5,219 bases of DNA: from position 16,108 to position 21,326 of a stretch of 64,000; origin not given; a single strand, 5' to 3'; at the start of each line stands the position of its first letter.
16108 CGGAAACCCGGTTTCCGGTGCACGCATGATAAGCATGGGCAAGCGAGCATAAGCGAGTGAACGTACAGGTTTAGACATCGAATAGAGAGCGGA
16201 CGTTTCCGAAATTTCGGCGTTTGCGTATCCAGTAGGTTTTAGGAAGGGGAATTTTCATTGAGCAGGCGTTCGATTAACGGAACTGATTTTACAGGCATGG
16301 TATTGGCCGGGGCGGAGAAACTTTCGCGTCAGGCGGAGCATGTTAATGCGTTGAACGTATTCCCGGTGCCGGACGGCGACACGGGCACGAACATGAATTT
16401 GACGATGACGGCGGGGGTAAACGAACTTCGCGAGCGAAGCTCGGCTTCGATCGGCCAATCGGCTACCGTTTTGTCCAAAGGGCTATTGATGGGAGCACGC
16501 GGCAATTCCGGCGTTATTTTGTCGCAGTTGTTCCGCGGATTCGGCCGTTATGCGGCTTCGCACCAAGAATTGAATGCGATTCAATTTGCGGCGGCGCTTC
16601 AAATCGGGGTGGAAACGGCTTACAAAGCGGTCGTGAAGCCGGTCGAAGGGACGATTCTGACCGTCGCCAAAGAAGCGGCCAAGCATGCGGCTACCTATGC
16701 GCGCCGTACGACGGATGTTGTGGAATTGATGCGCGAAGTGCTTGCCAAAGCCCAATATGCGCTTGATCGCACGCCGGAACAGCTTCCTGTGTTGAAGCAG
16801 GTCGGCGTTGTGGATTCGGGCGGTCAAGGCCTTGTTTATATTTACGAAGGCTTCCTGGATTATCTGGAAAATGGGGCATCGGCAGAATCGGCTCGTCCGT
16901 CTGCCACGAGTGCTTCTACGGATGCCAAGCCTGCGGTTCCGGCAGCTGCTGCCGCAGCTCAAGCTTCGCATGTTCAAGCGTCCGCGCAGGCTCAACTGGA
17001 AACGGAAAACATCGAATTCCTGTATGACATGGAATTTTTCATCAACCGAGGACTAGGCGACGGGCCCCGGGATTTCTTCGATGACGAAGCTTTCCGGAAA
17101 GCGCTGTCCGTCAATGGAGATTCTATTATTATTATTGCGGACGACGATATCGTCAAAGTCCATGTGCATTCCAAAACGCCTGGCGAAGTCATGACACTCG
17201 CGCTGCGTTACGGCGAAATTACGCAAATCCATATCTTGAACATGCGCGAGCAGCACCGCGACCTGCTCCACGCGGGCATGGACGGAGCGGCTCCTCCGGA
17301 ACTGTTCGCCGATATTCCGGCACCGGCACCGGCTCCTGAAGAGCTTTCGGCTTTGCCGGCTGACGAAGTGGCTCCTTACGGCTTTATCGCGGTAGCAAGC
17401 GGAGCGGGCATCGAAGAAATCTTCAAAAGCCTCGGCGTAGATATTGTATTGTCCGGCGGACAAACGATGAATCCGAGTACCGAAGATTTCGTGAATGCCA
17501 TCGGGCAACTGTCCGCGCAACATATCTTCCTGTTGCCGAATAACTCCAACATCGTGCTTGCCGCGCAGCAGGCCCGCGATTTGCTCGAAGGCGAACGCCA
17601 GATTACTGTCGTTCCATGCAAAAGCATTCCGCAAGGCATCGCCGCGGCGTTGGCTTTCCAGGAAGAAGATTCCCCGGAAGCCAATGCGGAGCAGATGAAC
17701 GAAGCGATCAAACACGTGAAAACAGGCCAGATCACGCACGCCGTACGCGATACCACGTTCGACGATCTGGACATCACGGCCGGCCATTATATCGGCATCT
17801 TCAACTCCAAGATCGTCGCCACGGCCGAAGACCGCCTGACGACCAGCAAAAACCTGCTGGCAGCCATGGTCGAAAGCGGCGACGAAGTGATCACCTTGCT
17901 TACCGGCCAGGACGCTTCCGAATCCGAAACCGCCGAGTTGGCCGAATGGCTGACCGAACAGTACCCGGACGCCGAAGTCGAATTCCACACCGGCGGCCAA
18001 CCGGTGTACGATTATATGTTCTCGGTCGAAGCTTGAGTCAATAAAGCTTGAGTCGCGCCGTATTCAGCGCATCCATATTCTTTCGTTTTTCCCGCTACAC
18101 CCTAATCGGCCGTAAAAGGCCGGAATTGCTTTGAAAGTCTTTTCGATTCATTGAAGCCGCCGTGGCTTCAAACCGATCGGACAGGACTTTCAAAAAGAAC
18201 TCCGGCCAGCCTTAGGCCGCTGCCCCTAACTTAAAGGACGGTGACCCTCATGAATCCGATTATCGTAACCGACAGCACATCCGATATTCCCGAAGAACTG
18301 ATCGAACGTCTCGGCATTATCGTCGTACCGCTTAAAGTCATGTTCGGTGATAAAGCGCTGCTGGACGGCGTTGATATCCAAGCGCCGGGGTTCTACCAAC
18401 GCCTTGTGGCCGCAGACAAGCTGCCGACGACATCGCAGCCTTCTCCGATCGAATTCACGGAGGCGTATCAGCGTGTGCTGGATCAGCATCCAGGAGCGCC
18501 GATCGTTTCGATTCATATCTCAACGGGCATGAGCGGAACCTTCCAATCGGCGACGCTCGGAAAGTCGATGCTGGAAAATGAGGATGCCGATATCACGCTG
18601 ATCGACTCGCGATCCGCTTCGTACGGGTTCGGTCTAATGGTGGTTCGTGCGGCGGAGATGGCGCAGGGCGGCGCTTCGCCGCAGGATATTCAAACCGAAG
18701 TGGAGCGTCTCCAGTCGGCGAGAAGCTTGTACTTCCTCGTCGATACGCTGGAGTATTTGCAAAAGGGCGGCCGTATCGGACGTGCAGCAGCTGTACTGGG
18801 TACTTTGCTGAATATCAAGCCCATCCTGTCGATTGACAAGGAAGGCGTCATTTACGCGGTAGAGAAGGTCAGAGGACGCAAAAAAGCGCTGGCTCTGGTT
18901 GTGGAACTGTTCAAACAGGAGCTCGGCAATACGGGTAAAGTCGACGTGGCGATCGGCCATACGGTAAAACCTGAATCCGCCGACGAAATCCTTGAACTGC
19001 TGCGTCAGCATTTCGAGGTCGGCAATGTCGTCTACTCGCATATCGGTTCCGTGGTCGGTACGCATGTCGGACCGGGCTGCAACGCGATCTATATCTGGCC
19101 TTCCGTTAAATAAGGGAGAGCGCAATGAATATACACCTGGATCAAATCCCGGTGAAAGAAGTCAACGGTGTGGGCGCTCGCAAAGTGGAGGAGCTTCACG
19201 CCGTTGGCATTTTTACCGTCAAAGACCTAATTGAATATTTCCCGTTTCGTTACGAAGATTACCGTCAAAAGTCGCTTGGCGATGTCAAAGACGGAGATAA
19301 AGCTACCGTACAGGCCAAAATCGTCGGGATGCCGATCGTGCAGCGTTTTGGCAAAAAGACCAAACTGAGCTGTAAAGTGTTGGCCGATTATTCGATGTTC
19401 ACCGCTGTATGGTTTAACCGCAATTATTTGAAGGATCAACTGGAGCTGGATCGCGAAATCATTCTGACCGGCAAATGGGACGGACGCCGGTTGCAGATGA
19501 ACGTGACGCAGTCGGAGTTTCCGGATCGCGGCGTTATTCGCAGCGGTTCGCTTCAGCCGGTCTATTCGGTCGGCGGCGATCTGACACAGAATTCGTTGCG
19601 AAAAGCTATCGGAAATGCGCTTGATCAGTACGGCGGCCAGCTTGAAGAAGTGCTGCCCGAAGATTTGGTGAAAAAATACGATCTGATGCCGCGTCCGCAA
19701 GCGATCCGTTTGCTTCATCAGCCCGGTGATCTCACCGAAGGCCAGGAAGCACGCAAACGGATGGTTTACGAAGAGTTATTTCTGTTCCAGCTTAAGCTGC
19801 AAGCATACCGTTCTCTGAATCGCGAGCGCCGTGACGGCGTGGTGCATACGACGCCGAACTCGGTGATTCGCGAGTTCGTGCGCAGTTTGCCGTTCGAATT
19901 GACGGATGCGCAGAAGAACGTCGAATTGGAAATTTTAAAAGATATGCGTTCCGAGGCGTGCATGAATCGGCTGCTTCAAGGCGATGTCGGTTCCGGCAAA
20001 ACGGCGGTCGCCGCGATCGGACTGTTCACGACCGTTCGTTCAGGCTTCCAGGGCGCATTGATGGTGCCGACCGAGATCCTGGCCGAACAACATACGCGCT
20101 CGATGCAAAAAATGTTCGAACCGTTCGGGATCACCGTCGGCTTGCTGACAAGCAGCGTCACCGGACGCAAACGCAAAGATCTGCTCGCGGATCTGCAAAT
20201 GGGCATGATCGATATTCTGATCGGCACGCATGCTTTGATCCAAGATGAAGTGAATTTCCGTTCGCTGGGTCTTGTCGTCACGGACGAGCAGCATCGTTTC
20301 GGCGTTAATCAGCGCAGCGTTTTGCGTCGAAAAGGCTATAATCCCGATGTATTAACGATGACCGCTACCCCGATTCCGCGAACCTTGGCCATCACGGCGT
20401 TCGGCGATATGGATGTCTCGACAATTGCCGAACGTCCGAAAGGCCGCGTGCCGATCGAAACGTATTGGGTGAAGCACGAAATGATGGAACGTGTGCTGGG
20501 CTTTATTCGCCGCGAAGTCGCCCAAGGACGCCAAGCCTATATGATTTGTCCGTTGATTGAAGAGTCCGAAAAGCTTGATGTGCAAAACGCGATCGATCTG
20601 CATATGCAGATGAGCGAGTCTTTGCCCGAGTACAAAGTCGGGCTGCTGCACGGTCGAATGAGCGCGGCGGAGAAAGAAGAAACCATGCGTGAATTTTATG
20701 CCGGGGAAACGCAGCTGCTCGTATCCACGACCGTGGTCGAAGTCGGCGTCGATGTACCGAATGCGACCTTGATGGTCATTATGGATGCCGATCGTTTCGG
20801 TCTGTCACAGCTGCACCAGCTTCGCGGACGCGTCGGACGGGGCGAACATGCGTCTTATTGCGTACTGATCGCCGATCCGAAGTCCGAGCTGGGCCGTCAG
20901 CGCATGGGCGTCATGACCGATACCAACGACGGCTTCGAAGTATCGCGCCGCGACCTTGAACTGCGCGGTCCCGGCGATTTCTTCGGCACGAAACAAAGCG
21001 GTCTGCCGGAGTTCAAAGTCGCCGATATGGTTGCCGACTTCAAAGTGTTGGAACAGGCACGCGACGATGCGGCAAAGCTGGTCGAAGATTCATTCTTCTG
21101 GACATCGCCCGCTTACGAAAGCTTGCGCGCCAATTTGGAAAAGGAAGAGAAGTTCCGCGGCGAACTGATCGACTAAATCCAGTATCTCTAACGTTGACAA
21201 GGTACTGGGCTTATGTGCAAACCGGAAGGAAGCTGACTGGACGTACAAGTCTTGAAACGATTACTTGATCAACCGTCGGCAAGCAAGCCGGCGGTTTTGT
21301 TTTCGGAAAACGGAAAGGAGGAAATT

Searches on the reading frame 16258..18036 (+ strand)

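Call 14: search_protein_families(library=pfam, proteins=[window:16258-18036:+], max_evalue=0.00001)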
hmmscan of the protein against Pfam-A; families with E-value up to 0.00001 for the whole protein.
window:16258-18036:+ (592 aa): 3 families
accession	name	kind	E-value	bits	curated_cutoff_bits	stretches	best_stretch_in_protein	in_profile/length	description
PF13684.11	FakA-like_C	-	2.2e-83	279.3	23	1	375-591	1-216/216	Fatty acid kinase subunit A-like, C-terminal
PF02734.22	Dak2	-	1e-42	146.5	27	1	36-200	1-173/174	DAK2 domain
PF21645.3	FakA-like_M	-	6.9e-23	80.7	24.9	1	253-334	1-78/80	Fatty acid kinase subunit A-like, middle domain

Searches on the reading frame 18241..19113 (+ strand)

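Call 14: search_protein_families(library=pfam, proteins=[window:18241-19113:+], max_evalue=0.00001)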
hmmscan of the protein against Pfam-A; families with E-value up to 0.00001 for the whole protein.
window:18241-19113:+ (290 aa): 1 family
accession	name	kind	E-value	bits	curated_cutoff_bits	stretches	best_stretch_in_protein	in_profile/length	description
PF02645.21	DegV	-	1.6e-89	300.4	27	1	8-285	4-277/280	Uncharacterised protein, DegV family COG1307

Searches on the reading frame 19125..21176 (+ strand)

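Call 14: search_protein_families(library=pfam, proteins=[window:19125-21176:+], max_evalue=0.00001)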
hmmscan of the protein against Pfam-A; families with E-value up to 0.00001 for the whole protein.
window:19125-21176:+ (683 aa): 5 families
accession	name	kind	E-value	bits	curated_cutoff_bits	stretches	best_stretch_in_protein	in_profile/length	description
PF00271.37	Helicase_C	-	2.7e-24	86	23.5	1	461-572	10-108/110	Helicase conserved C-terminal domain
PF00270.35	DEAD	-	3.7e-23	82.5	26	1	280-420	15-163/167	DEAD/DEAH box helicase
PF17191.10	RecG_wedge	-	1.6e-18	67.3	23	1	10-165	2-158/162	RecG wedge domain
PF19833.4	RecG_dom3_C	-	1.3e-14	54.4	26.8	1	600-673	1-75/87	ATP-dependent DNA helicase RecG, domain 3, C-terminal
PF04851.21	ResIII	-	6.8e-07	29.8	22.5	1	258-416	3-162/164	Type III restriction enzyme, res subunit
